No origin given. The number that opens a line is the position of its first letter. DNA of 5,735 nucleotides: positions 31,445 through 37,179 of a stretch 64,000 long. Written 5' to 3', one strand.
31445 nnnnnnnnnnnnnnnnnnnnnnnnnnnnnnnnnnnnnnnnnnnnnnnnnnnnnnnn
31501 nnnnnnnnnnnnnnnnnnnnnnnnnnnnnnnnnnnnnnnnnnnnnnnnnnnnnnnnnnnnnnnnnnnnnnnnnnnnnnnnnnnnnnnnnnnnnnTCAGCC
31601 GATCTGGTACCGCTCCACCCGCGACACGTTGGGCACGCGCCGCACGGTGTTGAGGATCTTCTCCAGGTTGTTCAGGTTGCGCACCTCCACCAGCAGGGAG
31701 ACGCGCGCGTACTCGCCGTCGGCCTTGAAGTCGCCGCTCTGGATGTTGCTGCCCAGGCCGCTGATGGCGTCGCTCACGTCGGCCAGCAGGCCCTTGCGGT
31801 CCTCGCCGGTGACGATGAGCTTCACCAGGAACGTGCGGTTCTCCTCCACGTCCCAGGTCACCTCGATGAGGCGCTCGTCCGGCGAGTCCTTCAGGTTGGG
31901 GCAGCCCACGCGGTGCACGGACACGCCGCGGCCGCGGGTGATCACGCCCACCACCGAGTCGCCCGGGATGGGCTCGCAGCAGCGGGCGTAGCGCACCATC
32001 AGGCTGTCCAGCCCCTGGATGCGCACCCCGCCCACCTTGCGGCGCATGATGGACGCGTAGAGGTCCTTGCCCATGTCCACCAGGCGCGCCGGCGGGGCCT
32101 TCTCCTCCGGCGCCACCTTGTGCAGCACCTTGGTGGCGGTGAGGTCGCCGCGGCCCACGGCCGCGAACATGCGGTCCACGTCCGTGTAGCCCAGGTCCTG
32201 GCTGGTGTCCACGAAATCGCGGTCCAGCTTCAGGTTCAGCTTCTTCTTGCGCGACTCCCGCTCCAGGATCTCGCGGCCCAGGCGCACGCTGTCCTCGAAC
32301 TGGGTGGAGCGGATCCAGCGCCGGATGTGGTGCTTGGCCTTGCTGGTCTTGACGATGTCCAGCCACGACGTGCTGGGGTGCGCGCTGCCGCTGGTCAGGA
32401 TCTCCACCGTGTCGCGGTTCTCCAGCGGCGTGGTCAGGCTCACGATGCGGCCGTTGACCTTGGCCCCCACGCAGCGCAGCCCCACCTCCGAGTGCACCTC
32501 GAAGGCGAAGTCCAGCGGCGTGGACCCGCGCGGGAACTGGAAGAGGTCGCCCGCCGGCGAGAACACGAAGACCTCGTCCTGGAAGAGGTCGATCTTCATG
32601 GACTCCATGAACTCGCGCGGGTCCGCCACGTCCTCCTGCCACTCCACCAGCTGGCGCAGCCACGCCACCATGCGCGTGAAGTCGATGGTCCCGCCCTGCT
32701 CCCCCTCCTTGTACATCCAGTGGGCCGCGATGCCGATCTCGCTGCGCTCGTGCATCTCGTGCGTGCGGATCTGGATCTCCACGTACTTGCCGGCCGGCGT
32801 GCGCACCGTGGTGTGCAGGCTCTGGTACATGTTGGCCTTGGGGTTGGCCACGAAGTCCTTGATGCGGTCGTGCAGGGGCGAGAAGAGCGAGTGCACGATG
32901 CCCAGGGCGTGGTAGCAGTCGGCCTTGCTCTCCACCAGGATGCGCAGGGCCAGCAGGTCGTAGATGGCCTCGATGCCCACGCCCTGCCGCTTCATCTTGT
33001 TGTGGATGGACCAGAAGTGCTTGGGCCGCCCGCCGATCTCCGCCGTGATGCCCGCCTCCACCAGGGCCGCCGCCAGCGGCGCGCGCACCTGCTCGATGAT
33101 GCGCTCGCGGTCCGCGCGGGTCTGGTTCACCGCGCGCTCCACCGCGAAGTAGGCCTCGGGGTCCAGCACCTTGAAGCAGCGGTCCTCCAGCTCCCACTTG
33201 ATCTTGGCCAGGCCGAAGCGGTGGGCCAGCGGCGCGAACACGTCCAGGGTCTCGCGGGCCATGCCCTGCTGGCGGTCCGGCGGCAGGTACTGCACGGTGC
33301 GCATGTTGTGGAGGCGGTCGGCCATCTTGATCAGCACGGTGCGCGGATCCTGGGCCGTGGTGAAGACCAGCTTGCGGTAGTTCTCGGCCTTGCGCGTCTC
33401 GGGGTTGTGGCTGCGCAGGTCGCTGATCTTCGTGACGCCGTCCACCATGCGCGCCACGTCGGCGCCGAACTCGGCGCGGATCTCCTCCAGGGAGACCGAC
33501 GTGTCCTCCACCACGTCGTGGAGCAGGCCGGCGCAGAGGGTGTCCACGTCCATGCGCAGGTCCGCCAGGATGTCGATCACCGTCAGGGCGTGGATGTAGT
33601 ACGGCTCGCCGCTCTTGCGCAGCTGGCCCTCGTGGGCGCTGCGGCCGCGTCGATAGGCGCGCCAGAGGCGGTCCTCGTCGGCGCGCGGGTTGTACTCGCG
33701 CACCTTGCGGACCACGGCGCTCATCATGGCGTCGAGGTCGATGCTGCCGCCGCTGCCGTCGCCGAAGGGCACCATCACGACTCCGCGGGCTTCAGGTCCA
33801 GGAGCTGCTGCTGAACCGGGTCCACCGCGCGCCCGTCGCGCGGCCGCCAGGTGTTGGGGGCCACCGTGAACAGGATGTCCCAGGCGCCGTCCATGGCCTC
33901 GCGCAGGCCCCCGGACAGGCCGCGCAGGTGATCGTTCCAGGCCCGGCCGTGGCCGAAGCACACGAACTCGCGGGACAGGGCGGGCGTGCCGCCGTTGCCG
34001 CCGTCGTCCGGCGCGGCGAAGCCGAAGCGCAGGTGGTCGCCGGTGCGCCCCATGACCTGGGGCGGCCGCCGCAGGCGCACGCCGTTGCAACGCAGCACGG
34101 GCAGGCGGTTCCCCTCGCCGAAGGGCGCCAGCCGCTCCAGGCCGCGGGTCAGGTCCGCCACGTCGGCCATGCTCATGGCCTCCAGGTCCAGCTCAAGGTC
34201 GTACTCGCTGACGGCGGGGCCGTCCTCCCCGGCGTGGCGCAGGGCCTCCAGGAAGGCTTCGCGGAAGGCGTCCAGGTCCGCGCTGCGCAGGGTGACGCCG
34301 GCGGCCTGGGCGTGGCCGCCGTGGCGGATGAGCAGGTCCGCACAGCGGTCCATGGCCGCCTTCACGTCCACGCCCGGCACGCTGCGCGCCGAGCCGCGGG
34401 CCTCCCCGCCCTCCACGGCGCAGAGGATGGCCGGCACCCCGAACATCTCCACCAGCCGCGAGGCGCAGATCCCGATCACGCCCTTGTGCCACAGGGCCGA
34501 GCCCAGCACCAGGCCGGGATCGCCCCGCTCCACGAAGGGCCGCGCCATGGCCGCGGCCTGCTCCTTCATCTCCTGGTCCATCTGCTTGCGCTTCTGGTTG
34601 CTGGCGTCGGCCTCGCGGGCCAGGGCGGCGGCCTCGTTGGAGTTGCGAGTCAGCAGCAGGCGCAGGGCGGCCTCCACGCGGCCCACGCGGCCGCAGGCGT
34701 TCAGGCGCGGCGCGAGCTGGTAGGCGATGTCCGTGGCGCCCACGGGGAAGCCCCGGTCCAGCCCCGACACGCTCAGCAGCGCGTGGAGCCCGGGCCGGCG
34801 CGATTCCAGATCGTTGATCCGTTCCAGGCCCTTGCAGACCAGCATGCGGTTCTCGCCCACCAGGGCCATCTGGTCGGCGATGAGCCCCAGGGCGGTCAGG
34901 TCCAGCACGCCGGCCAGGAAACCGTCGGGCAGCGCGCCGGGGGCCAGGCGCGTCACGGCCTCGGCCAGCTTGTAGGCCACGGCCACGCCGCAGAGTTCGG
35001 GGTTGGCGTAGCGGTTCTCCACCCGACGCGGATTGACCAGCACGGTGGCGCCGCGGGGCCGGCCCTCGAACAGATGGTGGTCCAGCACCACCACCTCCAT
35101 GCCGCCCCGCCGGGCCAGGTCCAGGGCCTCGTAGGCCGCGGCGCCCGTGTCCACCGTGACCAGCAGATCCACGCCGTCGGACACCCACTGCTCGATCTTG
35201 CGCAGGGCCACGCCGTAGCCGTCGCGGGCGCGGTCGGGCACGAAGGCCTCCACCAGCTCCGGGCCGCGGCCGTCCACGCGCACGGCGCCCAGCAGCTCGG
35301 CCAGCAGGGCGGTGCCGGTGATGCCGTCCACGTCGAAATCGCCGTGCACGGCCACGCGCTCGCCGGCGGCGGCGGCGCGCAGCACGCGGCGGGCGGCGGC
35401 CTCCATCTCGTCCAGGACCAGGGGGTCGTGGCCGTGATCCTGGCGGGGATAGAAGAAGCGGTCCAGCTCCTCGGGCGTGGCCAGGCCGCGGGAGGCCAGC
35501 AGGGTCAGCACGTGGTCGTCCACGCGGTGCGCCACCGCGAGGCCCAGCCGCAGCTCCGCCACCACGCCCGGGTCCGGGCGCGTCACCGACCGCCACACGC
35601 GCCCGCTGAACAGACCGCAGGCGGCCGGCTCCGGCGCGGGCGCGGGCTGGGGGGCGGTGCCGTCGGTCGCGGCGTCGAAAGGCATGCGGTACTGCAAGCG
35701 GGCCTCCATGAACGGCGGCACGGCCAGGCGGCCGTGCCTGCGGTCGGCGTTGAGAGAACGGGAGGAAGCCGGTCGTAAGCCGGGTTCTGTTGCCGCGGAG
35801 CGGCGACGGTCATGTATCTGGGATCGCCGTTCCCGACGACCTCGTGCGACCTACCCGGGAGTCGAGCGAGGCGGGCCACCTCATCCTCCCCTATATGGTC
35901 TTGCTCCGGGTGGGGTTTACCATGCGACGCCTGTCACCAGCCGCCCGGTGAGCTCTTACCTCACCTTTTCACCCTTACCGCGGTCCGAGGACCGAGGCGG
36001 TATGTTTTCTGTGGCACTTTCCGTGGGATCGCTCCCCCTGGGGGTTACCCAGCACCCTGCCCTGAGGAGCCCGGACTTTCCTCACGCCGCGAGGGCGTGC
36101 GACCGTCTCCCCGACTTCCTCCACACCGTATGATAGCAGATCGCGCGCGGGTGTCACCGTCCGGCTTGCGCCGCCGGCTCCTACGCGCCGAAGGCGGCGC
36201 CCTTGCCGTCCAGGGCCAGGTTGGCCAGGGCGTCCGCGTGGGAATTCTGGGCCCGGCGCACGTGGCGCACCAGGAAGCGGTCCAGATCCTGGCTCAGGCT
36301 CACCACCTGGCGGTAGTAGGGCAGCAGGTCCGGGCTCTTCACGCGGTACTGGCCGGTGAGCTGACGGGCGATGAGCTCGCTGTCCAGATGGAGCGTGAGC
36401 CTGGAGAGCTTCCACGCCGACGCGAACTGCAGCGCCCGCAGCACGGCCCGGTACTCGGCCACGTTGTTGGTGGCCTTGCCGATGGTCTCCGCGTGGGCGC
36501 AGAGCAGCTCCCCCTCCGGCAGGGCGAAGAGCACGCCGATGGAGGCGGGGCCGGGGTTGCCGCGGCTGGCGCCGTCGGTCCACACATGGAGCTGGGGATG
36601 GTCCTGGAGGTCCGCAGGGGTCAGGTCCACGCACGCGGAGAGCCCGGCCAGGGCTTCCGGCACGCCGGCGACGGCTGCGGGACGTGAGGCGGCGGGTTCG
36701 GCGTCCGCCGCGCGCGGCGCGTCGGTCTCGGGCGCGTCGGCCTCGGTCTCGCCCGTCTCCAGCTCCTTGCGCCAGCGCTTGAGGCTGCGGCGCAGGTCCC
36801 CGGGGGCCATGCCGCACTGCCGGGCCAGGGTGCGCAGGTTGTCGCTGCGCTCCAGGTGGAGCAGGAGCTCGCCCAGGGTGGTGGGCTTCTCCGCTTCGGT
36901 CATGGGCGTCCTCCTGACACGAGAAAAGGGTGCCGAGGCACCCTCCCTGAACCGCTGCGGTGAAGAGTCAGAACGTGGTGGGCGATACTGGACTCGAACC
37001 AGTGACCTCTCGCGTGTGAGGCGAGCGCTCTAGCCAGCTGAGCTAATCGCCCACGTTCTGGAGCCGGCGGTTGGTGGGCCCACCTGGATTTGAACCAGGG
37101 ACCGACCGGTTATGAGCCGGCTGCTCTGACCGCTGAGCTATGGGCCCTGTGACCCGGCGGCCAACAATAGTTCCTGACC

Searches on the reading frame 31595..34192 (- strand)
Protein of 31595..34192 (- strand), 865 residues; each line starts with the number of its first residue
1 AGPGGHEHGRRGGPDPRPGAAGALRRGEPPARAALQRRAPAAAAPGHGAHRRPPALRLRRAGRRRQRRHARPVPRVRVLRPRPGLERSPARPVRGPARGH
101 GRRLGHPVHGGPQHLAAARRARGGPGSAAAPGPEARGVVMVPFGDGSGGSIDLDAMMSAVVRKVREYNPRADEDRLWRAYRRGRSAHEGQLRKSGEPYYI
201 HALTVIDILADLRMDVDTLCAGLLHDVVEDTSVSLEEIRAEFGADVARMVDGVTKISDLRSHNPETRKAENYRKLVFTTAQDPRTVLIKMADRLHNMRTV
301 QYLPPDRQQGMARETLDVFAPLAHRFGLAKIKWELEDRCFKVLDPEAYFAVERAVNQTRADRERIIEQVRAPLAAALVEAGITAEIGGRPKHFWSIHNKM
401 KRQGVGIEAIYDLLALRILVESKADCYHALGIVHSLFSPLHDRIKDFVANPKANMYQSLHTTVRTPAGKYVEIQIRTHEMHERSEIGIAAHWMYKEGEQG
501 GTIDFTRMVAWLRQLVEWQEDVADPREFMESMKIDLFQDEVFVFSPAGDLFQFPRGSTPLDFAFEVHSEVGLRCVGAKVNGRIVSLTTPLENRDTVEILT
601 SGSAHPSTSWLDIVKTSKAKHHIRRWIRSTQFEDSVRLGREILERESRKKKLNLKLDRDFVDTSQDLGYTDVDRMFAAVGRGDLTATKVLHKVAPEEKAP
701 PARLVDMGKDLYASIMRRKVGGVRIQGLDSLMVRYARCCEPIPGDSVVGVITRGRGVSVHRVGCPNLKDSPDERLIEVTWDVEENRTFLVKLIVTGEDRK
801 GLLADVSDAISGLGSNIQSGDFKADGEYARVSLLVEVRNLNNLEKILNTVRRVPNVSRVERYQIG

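Call 12: search_protein_families(library=pfam, proteins=[window:31595-34192:-], max_evalue=0.00001)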
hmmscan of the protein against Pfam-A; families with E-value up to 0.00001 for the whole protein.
window:31595-34192:- (865 aa): 6 families
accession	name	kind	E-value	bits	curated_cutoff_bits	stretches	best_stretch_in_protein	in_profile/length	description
PF13328.12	HD_4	-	1.9e-45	154.8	27.2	1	183-328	5-155/156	HD domain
PF04607.23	RelA_SpoT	-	6.2e-39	133.2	27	1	388-498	1-112/113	Region found in RelA / SpoT proteins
PF02824.27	TGS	-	4.3e-19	68.7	22.2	1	541-600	1-60/60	TGS domain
PF19296.4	RelA_AH_RIS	-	5.9e-19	69.3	23.8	1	612-773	2-181/185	RelA/SpoT, AH and RIS domains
PF13291.12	ACT_4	-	4.9e-17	62.8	27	1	785-861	2-80/80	ACT domain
PF01966.28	HD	-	5.3e-09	36.8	22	1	198-297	1-116/116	HD domain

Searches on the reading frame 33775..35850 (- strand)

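Call 13: search_protein_families(library=pfam, proteins=[window:33775-35850:-], max_evalue=0.00001)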
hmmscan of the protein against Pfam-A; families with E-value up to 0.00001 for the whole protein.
window:33775-35850:- (691 aa): 3 families
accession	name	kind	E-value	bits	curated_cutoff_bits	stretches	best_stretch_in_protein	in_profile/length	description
PF01368.27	DHH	-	5.5e-18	65.9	28.1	1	165-302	1-104/125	DHH family, N-terminal domain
PF02272.25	DHHA1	-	1e-13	52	25.9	1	451-537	10-100/102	DHHA1 domain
PF17768.7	RecJ_OB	-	1e-09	38.9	27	1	550-671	1-98/107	RecJ OB domain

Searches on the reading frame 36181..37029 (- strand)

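Call 13: search_protein_families(library=pfam, proteins=[window:36181-37029:-], max_evalue=0.00001)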
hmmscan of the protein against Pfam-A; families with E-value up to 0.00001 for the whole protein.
window:36181-37029:- (282 aa): 2 families
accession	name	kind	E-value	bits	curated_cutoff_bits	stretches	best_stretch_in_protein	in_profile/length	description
PF13456.12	RVT_3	-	2.8e-23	82.6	21.6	1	151-272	2-123/123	Reverse transcriptase-like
PF00075.30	RNase_H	-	1.7e-08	35.2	25.8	1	146-224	3-75/141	RNase H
